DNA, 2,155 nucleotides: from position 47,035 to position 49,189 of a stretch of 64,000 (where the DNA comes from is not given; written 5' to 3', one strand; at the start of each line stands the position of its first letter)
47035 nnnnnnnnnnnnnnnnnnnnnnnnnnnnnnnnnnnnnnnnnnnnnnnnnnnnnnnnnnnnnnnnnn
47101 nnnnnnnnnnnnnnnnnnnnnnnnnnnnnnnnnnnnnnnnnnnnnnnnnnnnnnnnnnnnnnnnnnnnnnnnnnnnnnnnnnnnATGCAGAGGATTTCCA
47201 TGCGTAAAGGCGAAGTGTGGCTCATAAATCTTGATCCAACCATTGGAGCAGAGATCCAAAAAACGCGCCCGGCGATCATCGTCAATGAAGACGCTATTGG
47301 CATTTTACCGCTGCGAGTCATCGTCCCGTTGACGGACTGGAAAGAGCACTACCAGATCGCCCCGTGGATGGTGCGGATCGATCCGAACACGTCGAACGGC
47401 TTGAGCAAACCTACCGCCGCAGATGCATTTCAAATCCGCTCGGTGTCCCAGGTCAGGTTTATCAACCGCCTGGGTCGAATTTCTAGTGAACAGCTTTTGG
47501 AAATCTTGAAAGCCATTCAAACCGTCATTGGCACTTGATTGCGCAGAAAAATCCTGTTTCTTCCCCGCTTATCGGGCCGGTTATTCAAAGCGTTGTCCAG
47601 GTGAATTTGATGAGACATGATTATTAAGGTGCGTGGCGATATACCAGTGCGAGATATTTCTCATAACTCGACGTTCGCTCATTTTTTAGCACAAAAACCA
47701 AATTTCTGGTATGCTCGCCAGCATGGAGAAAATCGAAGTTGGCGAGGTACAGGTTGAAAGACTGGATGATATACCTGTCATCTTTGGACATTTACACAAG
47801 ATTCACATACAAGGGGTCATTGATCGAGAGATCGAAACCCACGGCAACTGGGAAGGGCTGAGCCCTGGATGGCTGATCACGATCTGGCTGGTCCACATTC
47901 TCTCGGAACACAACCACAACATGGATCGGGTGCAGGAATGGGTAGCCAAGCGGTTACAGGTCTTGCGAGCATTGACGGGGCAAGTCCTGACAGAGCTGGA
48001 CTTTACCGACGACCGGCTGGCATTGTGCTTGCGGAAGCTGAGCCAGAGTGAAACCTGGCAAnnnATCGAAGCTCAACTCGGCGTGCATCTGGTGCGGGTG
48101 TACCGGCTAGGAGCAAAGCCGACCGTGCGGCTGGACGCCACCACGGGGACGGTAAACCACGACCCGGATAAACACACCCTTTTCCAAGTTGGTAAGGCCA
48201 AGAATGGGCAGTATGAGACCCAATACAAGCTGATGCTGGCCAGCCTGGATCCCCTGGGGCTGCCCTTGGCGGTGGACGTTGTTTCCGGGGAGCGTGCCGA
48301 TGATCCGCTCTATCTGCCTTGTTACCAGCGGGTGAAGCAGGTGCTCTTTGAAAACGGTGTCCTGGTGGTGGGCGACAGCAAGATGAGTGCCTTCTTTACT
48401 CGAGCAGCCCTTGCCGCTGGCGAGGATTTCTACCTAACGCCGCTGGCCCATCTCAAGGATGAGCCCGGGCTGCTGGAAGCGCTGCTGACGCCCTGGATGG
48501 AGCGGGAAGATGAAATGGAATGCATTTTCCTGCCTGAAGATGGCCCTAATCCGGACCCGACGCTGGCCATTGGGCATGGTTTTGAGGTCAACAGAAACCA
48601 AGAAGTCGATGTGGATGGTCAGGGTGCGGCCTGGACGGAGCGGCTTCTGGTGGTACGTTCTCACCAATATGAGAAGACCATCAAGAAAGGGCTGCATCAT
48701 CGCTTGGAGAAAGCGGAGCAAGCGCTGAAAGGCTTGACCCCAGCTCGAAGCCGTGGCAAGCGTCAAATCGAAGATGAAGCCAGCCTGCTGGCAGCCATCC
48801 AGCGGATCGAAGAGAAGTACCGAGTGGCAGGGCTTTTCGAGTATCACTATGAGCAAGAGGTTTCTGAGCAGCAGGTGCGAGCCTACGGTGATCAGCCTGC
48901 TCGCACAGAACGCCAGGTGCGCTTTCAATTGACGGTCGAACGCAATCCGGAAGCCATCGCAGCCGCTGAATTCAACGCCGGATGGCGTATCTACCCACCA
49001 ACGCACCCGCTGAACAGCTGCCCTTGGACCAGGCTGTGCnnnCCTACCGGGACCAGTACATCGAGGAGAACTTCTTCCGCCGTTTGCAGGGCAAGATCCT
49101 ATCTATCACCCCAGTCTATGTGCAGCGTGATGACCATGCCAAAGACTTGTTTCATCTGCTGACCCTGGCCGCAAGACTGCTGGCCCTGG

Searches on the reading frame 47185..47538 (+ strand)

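Call 3: search_protein_families(library=pfam, proteins=[window:47185-47538:+], max_evalue=0.01)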
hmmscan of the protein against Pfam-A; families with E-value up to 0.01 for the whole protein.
window:47185-47538:+ (117 aa): 1 family
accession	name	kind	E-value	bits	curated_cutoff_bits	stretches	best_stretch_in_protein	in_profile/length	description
PF02452.23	PemK_toxin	-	3.9e-24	85.4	23.1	1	8-114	2-108/109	PemK-like, MazF-like toxin of type II toxin-antitoxin system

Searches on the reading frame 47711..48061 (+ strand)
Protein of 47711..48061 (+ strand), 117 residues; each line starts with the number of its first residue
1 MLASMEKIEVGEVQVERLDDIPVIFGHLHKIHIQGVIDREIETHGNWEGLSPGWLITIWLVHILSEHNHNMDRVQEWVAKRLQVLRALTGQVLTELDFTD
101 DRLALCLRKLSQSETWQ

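Call 81: search_protein_families(library=pfam, proteins=[window:47711-48061:+], max_evalue=0.001)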
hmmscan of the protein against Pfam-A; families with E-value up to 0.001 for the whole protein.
window:47711-48061:+ (117 aa): 1 family
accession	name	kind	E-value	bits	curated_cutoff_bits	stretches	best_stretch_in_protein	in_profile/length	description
PF14104.11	DUF4277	-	2e-07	31.8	25.4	1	14-114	2-99/109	Domain of unknown function (DUF4277)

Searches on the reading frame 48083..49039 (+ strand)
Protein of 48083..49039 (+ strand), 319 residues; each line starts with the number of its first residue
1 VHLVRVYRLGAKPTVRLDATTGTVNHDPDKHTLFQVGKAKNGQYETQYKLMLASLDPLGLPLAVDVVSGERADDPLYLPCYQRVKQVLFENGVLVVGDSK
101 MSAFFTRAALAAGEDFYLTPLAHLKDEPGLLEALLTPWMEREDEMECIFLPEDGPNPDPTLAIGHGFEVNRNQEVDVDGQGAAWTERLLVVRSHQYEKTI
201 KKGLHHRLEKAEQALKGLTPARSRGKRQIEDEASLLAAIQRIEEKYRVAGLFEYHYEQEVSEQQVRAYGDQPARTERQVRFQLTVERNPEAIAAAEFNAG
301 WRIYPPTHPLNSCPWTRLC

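Call 81: search_protein_families(library=pfam, proteins=[window:48083-49039:+], max_evalue=0.001)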
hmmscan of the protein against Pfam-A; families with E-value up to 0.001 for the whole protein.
window:48083-49039:+ (319 aa): 1 family
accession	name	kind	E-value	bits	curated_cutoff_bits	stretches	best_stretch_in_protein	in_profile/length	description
PF01609.27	DDE_Tnp_1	-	0.0004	20.6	23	1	17-102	9-87/200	Transposase DDE domain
